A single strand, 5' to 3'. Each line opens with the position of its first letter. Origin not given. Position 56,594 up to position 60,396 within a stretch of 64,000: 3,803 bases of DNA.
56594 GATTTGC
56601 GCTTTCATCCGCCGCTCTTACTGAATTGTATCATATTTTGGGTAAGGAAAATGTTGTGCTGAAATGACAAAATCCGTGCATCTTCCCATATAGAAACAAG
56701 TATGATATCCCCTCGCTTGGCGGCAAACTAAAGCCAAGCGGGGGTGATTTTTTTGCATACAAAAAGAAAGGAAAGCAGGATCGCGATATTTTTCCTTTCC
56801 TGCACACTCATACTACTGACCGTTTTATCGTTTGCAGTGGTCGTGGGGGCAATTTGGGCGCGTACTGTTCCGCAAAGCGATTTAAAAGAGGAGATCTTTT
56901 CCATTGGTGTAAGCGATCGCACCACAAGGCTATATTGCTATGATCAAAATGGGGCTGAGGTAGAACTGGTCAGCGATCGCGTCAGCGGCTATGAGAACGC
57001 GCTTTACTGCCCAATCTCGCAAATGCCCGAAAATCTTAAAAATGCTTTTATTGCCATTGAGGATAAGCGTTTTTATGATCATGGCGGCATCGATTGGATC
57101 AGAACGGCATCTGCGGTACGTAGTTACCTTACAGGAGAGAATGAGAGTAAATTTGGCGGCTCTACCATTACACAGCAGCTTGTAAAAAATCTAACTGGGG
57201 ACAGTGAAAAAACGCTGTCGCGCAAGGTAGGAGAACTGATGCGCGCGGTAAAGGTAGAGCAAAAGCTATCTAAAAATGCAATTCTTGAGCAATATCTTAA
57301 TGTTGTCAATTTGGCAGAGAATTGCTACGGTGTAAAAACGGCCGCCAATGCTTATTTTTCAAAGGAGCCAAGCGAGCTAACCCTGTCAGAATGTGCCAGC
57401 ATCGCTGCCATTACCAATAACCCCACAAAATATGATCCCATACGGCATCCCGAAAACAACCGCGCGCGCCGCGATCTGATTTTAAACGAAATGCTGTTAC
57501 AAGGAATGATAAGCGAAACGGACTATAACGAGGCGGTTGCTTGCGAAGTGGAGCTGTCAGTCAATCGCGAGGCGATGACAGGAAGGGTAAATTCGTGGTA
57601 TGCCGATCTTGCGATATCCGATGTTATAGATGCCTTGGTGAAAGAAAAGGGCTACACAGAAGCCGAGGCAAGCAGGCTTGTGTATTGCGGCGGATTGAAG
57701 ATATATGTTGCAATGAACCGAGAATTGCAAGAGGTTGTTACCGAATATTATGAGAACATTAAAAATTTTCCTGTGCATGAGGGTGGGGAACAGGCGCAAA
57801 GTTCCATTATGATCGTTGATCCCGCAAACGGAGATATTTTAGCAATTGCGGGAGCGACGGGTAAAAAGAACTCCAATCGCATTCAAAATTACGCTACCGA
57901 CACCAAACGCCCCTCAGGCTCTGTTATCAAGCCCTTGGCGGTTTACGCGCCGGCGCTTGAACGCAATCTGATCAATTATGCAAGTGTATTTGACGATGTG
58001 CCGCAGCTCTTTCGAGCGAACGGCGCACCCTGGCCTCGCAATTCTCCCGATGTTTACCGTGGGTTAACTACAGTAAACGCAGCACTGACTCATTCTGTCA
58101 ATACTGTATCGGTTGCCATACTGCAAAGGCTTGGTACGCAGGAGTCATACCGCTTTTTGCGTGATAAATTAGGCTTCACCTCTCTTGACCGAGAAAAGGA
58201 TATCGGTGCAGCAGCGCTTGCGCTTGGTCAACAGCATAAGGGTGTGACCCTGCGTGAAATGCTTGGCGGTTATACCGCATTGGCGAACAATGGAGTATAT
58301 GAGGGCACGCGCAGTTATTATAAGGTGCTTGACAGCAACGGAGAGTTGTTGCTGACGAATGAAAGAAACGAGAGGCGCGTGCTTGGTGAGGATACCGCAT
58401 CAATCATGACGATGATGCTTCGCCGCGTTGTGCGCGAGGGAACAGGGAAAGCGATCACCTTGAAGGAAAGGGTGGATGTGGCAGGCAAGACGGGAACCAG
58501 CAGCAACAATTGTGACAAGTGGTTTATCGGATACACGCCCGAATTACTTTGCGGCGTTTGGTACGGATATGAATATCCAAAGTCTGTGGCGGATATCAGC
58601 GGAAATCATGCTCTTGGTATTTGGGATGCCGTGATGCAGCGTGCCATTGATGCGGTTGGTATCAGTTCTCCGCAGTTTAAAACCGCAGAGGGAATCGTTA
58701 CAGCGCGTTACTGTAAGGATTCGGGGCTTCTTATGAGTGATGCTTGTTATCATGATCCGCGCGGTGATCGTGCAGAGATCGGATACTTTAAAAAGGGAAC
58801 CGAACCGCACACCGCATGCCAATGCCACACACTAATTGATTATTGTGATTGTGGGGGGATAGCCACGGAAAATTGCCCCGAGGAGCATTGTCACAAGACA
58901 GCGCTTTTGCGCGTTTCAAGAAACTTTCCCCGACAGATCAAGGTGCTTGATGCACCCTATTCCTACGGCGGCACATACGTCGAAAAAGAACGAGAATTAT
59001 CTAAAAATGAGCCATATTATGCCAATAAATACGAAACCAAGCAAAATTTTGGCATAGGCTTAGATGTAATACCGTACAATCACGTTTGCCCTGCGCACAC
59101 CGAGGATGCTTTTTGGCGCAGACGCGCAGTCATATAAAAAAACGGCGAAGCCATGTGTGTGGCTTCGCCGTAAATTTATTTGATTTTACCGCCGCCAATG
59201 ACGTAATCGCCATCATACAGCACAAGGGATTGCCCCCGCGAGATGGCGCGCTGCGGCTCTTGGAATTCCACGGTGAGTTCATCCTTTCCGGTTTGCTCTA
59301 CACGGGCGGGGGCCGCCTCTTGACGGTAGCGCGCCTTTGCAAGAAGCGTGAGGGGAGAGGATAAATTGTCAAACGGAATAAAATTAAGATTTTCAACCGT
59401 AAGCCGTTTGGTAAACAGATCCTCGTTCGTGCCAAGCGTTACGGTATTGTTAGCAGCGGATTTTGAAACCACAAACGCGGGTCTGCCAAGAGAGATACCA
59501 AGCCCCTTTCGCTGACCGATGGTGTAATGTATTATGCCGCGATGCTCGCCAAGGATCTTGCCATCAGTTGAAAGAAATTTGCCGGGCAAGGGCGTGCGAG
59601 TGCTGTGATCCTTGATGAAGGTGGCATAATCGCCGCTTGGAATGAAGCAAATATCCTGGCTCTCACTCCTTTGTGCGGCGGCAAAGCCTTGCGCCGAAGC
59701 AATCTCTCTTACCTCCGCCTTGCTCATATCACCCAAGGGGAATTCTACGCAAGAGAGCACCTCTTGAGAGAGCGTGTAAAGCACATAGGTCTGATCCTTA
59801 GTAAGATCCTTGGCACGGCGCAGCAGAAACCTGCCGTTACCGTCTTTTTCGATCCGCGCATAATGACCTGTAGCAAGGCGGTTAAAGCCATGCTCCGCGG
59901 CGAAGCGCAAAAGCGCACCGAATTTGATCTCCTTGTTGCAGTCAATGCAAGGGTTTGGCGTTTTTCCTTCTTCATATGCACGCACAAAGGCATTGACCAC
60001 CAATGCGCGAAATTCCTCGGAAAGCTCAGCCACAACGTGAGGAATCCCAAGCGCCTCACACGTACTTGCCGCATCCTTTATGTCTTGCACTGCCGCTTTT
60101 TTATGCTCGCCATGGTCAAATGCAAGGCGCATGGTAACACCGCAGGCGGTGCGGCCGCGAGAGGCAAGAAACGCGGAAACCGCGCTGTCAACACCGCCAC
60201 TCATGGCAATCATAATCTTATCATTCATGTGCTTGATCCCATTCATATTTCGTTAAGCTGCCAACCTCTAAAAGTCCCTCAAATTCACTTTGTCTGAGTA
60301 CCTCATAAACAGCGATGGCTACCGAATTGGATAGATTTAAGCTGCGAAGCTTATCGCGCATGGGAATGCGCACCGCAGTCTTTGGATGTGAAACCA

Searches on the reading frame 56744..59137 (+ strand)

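Call 45: search_protein_families(library=pfam, proteins=[window:56744-59137:+], max_evalue=0.00001)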
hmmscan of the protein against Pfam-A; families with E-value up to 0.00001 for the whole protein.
window:56744-59137:+ (797 aa): 2 families
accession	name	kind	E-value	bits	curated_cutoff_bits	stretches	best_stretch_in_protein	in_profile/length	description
PF00912.28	Transgly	-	2.3e-60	203.5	27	1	82-250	10-177/178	Transglycosylase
PF00905.27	Transpeptidase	-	2.4e-28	99.7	22.1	1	354-599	2-266/299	Penicillin binding protein transpeptidase domain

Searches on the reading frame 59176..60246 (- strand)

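Call 45: search_protein_families(library=pfam, proteins=[window:59176-60246:-], max_evalue=0.00001)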
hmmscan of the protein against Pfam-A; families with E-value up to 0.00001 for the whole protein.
window:59176-60246:- (356 aa): 4 families
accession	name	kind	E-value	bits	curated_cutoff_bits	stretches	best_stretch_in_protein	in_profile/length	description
PF03054.22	tRNA_Me_trans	-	3.7e-66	223.1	20.6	1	10-203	2-201/202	tRNA methyl transferase HUP domain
PF20258.4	tRNA_Me_trans_C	-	1.8e-19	70.3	20.6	1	280-355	2-77/77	Aminomethyltransferase beta-barrel domain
PF20259.3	tRNA_Me_trans_M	-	3.7e-19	68.5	27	1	209-272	2-65/66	tRNA methyl transferase PRC-barrel domain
PF01171.26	ATP_bind_3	-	7.8e-06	26.2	27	0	10-186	1-159/182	PP-loop family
